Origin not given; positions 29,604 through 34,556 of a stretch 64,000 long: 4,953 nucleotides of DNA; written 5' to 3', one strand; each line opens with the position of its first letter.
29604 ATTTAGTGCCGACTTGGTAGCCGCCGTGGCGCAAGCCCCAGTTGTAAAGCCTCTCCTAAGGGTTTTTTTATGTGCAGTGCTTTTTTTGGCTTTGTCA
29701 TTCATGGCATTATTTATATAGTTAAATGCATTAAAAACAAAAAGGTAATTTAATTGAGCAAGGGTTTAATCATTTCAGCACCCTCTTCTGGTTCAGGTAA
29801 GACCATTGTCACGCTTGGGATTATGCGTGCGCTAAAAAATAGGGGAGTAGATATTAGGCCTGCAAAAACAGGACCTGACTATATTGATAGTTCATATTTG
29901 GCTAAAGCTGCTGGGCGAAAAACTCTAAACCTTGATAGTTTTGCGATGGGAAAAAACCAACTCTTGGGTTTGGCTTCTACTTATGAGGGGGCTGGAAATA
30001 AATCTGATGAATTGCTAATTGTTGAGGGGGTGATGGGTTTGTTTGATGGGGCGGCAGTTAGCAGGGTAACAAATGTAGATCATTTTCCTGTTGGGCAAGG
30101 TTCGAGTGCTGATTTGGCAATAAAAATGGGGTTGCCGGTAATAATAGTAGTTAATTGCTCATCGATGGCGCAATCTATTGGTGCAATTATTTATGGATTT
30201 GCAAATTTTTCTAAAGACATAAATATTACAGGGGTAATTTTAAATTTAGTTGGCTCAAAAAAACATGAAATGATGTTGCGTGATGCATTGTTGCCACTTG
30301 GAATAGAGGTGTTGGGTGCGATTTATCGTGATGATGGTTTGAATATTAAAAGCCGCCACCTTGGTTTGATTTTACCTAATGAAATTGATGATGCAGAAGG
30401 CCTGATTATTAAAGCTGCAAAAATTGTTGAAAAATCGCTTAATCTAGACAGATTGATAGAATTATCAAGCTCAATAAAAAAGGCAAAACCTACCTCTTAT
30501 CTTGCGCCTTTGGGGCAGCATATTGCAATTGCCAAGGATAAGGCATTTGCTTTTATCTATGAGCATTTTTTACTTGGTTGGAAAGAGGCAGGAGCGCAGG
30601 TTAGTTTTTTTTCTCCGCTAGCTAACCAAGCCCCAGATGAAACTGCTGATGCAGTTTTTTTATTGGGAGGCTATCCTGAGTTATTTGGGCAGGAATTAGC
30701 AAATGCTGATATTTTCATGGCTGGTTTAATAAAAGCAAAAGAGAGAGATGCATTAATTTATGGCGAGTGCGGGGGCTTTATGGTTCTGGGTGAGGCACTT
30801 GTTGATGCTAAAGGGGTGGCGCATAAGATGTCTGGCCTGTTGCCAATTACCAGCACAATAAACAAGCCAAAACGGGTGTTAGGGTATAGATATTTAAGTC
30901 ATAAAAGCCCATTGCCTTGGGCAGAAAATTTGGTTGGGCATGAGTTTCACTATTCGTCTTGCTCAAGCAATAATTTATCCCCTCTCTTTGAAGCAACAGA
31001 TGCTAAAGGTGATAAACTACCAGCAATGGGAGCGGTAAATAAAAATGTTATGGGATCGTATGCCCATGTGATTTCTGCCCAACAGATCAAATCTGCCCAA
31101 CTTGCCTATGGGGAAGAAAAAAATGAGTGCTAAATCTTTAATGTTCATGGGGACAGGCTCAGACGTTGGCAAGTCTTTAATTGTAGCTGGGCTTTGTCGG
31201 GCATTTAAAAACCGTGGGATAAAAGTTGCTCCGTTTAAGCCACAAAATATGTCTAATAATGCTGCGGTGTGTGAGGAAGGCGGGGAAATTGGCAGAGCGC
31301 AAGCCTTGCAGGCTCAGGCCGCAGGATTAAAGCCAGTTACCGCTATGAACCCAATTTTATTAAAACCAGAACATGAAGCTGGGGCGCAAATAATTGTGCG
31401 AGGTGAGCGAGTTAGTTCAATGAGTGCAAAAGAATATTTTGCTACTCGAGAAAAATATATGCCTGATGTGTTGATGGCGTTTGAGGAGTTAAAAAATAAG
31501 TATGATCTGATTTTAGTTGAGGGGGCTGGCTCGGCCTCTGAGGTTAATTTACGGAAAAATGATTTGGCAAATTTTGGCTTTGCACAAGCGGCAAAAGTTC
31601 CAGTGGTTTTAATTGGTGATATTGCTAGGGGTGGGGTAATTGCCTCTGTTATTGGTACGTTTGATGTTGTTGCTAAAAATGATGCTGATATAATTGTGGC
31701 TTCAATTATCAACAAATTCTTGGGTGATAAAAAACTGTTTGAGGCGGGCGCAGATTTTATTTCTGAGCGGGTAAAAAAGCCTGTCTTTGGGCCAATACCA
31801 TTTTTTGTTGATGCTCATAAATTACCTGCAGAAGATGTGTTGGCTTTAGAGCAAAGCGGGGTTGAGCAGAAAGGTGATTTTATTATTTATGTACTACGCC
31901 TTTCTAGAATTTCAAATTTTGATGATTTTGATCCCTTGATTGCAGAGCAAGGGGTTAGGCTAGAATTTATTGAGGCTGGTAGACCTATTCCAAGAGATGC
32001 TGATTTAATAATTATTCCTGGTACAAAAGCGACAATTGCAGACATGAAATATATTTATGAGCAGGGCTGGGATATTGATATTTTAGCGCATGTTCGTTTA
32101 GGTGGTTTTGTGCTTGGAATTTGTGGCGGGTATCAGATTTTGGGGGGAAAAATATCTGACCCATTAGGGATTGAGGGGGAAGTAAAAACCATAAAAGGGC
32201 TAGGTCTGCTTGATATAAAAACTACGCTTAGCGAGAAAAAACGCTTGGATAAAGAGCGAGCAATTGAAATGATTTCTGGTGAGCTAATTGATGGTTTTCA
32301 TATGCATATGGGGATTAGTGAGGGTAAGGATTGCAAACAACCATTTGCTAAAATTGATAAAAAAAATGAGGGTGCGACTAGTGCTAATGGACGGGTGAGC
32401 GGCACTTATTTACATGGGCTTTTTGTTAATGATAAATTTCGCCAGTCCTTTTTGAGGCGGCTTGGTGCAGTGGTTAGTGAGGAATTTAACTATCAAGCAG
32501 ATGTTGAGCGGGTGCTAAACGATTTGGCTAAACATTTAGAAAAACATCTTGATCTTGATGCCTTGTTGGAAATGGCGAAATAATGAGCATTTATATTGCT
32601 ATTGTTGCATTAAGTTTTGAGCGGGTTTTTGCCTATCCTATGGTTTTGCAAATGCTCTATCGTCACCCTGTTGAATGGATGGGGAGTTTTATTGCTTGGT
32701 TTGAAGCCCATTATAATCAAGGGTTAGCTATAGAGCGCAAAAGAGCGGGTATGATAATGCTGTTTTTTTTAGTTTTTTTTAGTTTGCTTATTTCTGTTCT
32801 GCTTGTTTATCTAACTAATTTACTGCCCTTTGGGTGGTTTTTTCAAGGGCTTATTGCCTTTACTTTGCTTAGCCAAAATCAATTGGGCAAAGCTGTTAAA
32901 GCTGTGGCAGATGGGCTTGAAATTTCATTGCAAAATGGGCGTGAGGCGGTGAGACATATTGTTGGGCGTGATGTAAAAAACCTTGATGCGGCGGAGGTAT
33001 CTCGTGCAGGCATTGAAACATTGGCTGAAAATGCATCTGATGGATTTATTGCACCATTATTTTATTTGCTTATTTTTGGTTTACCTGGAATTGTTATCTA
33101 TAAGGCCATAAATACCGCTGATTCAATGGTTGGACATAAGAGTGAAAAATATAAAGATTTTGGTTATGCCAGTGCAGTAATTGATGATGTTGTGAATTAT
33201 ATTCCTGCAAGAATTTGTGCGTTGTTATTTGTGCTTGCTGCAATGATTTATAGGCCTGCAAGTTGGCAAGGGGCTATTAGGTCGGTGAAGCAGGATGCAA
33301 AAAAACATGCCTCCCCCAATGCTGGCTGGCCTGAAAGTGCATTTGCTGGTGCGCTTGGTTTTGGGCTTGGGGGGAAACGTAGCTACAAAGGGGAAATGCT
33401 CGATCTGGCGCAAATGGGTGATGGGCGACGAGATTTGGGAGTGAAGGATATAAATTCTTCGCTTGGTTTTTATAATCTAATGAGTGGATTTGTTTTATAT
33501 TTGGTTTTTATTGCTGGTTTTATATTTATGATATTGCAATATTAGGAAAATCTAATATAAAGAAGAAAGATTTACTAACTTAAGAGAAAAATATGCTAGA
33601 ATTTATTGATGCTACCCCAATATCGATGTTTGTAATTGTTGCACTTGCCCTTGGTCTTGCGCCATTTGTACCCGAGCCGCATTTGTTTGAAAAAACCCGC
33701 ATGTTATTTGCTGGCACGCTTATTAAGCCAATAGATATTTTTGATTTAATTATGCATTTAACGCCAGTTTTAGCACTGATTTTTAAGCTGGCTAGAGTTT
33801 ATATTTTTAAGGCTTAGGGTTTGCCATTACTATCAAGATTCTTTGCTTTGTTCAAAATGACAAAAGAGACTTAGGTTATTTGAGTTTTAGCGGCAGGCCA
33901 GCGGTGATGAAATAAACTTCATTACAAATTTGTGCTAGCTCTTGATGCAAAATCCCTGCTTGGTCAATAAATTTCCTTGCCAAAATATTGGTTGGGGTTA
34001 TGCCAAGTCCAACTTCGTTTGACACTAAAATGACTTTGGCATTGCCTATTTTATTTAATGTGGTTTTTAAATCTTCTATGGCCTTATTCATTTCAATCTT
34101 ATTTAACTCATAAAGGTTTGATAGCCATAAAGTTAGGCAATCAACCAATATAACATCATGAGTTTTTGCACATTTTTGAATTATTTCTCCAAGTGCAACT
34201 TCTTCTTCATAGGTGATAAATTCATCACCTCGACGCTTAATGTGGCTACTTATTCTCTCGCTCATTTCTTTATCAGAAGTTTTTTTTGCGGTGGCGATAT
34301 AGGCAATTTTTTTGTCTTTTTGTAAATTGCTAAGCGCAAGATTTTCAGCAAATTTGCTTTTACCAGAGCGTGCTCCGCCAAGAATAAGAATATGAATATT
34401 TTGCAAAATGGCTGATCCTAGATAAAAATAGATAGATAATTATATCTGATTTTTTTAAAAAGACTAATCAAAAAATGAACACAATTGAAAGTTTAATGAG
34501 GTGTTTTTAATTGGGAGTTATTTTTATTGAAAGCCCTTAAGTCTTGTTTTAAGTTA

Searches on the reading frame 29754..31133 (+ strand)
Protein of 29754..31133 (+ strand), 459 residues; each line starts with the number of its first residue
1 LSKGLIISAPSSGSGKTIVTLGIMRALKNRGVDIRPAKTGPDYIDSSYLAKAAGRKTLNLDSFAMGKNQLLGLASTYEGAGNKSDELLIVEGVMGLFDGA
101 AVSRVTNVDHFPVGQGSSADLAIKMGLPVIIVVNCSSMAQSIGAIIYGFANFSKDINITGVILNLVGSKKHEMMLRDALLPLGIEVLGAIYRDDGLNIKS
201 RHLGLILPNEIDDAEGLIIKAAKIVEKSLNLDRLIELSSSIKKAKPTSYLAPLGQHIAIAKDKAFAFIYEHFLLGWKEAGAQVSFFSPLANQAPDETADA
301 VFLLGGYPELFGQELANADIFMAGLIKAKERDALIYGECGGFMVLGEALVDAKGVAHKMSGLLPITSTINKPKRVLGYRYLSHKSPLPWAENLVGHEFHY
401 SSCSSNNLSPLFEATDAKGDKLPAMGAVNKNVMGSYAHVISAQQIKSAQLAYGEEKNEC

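Call 108: search_protein_families(library=pfam, proteins=[window:29754-31133:+], max_evalue=0.00001)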
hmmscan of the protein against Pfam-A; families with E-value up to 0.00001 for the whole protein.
window:29754-31133:+ (459 aa): 3 families
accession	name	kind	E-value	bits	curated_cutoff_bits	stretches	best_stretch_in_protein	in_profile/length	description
PF07685.20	GATase_3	-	6.9e-31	107.8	27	1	257-442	2-192/196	CobB/CobQ-like glutamine amidotransferase domain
PF01656.29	CbiA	-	2.7e-15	56.8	25.4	1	6-199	2-119/125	CobQ/CobB/MinD/ParA nucleotide binding domain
PF13500.12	AAA_26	-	3.1e-11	43.9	27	0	117-193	119-191/198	AAA domain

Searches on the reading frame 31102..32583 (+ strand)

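Call 108: search_protein_families(library=pfam, proteins=[window:31102-32583:+], max_evalue=0.00001)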
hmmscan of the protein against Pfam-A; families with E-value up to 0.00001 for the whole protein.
window:31102-32583:+ (493 aa): 3 families
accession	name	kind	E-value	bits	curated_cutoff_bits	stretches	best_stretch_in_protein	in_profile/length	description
PF07685.20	GATase_3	-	3.2e-51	174.2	27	1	262-445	2-195/196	CobB/CobQ-like glutamine amidotransferase domain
PF01656.29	CbiA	-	3e-17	63.2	25.4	1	14-245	2-122/125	CobQ/CobB/MinD/ParA nucleotide binding domain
PF13500.12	AAA_26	-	6.8e-16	59.2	27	1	12-234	2-190/198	AAA domain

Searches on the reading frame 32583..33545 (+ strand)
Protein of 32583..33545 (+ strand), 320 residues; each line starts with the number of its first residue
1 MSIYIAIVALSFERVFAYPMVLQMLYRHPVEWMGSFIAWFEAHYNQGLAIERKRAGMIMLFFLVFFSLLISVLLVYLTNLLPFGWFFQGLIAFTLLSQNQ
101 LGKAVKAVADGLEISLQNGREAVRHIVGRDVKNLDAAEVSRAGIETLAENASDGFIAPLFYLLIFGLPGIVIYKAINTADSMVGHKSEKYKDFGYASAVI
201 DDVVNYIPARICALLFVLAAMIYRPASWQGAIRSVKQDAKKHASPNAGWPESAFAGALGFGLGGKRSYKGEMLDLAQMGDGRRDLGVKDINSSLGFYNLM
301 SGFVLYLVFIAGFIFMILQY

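Call 108: search_protein_families(library=pfam, proteins=[window:32583-33545:+], max_evalue=0.00001)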
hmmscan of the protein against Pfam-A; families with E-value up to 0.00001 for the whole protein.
window:32583-33545:+ (320 aa): 1 family
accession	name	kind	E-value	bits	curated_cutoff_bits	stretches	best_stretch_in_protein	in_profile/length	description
PF03186.18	CobD_Cbib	-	4.4e-91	305.5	34.4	1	7-294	2-279/282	CobD/Cbib protein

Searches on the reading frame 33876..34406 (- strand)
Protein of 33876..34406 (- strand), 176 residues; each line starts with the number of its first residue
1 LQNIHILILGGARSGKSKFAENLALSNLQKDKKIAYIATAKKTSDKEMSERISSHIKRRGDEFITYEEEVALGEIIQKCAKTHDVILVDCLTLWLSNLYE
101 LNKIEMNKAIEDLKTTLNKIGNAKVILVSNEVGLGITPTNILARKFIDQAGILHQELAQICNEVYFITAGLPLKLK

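Call 102: search_protein_families(library=pfam, proteins=[window:33876-34406:-], max_evalue=0.001)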
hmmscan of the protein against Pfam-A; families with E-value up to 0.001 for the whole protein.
window:33876-34406:- (176 aa): 2 families
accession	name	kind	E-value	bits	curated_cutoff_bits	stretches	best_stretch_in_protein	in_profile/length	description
PF02283.22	CobU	-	8.4e-55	185.3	27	1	6-175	1-168/168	Cobinamide kinase / cobinamide phosphate guanyltransferase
PF13401.12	AAA_22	-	0.00013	22.7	27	1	5-128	7-121/130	AAA domain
